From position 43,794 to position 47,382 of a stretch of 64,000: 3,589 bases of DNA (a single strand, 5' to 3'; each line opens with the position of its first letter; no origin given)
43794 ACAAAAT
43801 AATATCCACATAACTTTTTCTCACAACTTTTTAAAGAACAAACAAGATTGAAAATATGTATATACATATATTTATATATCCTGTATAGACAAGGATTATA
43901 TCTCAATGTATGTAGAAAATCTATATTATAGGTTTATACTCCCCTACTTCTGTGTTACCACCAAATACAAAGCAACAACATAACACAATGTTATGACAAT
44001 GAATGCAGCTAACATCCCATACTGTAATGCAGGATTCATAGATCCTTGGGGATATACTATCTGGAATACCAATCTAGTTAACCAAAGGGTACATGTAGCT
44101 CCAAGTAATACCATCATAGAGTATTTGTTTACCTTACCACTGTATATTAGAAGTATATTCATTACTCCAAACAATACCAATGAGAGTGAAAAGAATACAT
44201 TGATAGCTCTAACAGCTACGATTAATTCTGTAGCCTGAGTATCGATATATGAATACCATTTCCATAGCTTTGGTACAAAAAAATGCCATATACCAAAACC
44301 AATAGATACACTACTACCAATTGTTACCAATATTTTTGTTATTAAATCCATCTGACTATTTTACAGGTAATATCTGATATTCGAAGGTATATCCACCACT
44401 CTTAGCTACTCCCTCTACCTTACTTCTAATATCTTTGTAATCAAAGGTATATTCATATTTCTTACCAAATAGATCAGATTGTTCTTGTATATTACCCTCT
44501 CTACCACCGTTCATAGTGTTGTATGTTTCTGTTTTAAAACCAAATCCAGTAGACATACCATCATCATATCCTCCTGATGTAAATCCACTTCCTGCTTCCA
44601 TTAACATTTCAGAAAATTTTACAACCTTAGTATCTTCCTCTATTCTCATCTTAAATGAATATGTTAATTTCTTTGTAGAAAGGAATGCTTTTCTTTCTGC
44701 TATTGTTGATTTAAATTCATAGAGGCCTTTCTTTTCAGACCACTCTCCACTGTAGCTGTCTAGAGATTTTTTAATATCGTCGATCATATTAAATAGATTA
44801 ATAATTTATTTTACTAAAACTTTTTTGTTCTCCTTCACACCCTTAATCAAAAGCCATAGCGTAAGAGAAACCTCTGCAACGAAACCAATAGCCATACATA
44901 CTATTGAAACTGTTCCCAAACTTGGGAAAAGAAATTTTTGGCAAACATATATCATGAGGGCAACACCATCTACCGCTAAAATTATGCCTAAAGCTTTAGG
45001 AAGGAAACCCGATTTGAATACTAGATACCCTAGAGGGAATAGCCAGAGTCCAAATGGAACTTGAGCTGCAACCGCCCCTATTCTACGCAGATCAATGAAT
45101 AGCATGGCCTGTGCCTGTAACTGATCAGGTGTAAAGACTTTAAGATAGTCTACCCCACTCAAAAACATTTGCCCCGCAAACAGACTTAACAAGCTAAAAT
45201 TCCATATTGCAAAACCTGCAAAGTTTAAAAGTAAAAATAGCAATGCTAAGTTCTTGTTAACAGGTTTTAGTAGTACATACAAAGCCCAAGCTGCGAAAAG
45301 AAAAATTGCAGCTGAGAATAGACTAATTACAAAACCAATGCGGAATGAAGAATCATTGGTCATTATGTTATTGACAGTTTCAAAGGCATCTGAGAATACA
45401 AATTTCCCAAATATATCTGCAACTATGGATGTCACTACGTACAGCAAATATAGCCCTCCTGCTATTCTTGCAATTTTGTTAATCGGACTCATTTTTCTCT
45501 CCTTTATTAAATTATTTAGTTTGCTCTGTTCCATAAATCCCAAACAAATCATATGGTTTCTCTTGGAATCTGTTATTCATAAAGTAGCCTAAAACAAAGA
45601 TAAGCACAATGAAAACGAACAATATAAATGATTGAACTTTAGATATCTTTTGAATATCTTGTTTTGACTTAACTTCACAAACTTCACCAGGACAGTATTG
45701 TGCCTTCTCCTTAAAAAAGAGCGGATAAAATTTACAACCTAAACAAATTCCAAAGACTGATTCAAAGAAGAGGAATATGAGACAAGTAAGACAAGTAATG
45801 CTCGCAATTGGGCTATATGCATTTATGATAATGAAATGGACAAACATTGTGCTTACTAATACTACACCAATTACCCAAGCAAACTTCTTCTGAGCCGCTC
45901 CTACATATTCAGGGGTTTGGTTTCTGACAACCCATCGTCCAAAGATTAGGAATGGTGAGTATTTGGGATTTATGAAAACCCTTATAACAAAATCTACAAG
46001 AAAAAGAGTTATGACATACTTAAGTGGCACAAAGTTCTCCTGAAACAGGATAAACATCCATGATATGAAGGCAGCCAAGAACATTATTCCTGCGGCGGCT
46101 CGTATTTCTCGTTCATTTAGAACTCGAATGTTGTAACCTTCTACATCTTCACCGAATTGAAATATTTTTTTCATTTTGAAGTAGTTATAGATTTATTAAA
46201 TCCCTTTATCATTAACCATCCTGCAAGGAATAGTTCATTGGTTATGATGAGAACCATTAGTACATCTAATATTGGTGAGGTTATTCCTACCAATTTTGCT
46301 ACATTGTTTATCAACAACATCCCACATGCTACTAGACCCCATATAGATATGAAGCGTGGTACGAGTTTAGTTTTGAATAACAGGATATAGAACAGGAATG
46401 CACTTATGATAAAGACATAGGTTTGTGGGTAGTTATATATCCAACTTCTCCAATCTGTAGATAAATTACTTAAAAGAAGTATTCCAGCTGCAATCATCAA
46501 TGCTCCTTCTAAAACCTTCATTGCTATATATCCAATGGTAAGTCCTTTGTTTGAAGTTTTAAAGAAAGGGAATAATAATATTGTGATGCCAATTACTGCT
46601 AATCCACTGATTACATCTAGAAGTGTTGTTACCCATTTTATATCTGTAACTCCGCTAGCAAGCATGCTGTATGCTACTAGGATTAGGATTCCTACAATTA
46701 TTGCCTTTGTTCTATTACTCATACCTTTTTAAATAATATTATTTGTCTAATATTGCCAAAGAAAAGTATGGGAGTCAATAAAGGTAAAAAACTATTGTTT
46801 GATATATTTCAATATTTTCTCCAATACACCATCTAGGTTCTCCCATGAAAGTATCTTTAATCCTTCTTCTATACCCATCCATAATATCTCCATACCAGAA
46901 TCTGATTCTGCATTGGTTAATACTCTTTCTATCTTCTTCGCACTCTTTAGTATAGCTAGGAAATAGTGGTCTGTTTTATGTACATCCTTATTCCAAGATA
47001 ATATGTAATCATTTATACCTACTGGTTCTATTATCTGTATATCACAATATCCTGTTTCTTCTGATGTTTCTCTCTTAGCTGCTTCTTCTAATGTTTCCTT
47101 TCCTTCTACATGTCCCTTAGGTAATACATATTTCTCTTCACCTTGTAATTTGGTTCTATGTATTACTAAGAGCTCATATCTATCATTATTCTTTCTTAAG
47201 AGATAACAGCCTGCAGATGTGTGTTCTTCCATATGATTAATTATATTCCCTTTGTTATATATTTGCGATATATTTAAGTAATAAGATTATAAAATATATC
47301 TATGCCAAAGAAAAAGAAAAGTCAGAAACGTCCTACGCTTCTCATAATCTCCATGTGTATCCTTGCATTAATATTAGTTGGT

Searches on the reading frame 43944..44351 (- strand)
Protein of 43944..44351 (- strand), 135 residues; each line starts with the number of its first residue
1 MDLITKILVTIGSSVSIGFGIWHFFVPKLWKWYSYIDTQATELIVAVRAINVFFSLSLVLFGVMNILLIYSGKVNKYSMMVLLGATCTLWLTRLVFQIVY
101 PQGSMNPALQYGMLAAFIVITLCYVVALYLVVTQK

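Call 10: search_protein_families(library=pfam, proteins=[window:43944-44351:-], max_evalue=1)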
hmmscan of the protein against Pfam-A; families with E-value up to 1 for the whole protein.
window:43944-44351:- (135 aa): 0 families

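Call 11: search_protein_families(library=phrogs, proteins=[window:43944-44351:-], max_evalue=1)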
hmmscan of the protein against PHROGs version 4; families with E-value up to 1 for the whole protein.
window:43944-44351:- (135 aa): 1 family
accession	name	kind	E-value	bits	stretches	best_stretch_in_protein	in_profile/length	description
phrog_1528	-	lysis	0.057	14.3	1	50-113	16-80/116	holin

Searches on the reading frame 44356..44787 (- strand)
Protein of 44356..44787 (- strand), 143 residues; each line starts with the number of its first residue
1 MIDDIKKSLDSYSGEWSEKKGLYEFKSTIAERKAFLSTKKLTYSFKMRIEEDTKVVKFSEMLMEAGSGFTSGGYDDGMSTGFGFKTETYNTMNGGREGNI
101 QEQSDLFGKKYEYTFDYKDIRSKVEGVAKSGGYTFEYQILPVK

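Call 10: search_protein_families(library=pfam, proteins=[window:44356-44787:-], max_evalue=1)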
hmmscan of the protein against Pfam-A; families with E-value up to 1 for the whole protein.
window:44356-44787:- (143 aa): 1 family
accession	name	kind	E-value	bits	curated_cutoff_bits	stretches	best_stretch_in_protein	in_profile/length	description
PF23034.1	DUF7035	-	0.025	15.1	27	1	78-139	23-81/137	Domain of unknown function (DUF7035)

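Call 11: search_protein_families(library=phrogs, proteins=[window:44356-44787:-], max_evalue=1)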
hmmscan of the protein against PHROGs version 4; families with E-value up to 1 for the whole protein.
window:44356-44787:- (143 aa): 1 family
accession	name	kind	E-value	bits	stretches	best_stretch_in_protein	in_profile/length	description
phrog_15944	-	head and packaging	0.023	15.5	1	15-29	22-36/45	virion structural protein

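Call 40: find_related_loci(query=window:44356-44787:-, collection=genome_contigs, flank=6000)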
Query window:44356-44787:- (143 aa) in genome_contigs; peptide patterns used: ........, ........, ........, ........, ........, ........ (x = any residue, [..] = any of these).
77 stretches matched a pattern; 11 encode a relative of the query (tblastn E <= 1e-3); 11 distinct loci.
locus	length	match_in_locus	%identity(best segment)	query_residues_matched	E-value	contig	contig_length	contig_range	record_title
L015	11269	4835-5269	71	1-143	2e-65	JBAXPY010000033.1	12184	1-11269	MAG: Candidatus Moraniibacteriota bacterium isolate ELA543 MAG543_33, whole genome shotgun sequence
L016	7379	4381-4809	68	1-143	6e-64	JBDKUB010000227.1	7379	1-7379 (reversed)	MAG: Anaerolineaceae bacterium isolate 7_bin.113_R1 c_000000869496, whole genome shotgun sequence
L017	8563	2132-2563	66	1-143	2e-60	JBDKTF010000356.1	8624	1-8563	MAG: Anaerolineaceae bacterium isolate 6_bin.196_R1 c_000000286864, whole genome shotgun sequence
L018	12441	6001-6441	68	1-143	2e-60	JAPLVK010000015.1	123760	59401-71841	MAG: Candidatus Berkelbacteria bacterium isolate LacPavin_0419_WC90_MAG_42_10 LacPavin_0419_WC90_scaffold_52708, whole g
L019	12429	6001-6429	64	1-143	2e-59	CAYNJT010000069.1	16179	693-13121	MAG TPA_asm: uncultured Leptolinea sp. isolate SRP278314_co1_60 genome assembly, contig: NODE_4465_length_16179_cov_12.6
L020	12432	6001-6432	63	1-143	6e-55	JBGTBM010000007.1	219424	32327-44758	MAG: Patescibacteria group bacterium isolate JTS-AC97 k141_4529971, whole genome shotgun sequence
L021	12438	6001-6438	66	1-143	5e-53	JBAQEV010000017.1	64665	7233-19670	MAG: Candidatus Saccharimonadales bacterium isolate MFD12003_ilm_asm_bin72 k127_69544, whole genome shotgun sequence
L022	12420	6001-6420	62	1-143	1e-51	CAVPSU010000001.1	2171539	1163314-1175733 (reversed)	MAG: uncultured Chloroflexia bacterium isolate MFD09730.bin.2.106 genome assembly, contig: contig_13157, whole genome sh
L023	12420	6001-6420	59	1-143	4e-51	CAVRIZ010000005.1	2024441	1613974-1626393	MAG: uncultured Chloroflexia bacterium isolate MFD05942.bin.1.115 genome assembly, contig: contig_11739, whole genome sh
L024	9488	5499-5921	56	1-142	2e-45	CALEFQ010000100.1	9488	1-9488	MAG TPA_asm: uncultured bacterium isolate SRR3330210_bin.98_CONCOCT_v1.1_MAG genome assembly, contig: ERZ724080.7386, wh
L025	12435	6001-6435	50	2-142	1e-42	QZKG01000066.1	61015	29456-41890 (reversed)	MAG: Gaiellales bacterium isolate SURF_19 Ga0104751_1000605, whole genome shotgun sequence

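Call 74: search_protein_families(library=padloc, proteins=[window:44356-44787:-], max_evalue=1)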
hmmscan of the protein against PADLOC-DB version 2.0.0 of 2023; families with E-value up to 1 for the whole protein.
window:44356-44787:- (143 aa): 0 families

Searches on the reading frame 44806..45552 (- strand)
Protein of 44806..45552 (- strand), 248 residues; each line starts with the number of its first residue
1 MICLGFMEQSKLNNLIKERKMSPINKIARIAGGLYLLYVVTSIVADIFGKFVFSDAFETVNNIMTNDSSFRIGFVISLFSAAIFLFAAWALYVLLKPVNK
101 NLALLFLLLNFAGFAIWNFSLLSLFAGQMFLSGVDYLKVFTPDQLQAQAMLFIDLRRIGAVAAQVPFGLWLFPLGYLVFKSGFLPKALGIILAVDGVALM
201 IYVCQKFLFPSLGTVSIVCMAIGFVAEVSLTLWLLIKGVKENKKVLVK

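Call 10: search_protein_families(library=pfam, proteins=[window:44806-45552:-], max_evalue=1)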
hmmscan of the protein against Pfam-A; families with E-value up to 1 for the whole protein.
window:44806-45552:- (248 aa): 3 families
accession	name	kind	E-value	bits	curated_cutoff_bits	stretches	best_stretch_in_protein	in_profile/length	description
PF14329.11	DUF4386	-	8.3e-43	147.2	27.6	1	30-238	1-210/210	Domain of unknown function (DUF4386)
PF20599.3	DUF6796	-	0.0033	17.5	26.9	1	65-119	52-106/225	Family of unknown function (DUF6796)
PF10801.13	DUF2537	-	0.012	16.3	23.2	1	72-115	5-48/80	Protein of unknown function (DUF2537)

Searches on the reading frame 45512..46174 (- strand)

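Call 10: search_protein_families(library=pfam, proteins=[window:45512-46174:-], max_evalue=1)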
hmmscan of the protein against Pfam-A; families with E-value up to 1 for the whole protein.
window:45512-46174:- (220 aa): 5 families
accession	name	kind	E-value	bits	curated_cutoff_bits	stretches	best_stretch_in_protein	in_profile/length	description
PF14340.12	DUF4395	-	7.2e-28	97.9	24.5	1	20-153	2-128/130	Domain of unknown function (DUF4395)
PF11737.13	DUF3300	-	0.053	13.4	25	1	68-112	141-184/227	Protein of unknown function (DUF3300)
PF07280.16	Ac110_PIF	-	0.14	12.4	25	1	183-206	2-25/43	Per os infectivity factor AC110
PF04688.18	Holin_SPP1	-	0.16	12.6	27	0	179-205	36-62/74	SPP1 phage holin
PF11694.13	DUF3290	-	0.3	11.5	31.3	1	170-213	10-52/144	Protein of unknown function (DUF3290)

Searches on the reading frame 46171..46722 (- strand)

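Call 102: search_protein_families(library=pfam, proteins=[window:46171-46722:-], max_evalue=0.001)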
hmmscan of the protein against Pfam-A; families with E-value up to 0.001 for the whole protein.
window:46171-46722:- (183 aa): 1 family
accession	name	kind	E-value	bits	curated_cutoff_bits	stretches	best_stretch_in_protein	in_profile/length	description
PF14329.11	DUF4386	-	6.8e-20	72.3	27.6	2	89-174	125-210/210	Domain of unknown function (DUF4386)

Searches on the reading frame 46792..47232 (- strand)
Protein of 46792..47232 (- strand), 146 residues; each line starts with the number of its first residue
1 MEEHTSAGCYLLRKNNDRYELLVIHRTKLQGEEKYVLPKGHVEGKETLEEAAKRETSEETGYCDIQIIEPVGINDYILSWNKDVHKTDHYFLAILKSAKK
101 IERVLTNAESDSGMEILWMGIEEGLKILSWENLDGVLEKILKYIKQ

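Call 102: search_protein_families(library=pfam, proteins=[window:46792-47232:-], max_evalue=0.001)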
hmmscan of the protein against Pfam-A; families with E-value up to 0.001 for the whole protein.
window:46792-47232:- (146 aa): 1 family
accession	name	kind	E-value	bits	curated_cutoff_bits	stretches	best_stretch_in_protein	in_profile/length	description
PF00293.34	NUDIX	-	2.4e-15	57.2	21.1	1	4-125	3-119/134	NUDIX domain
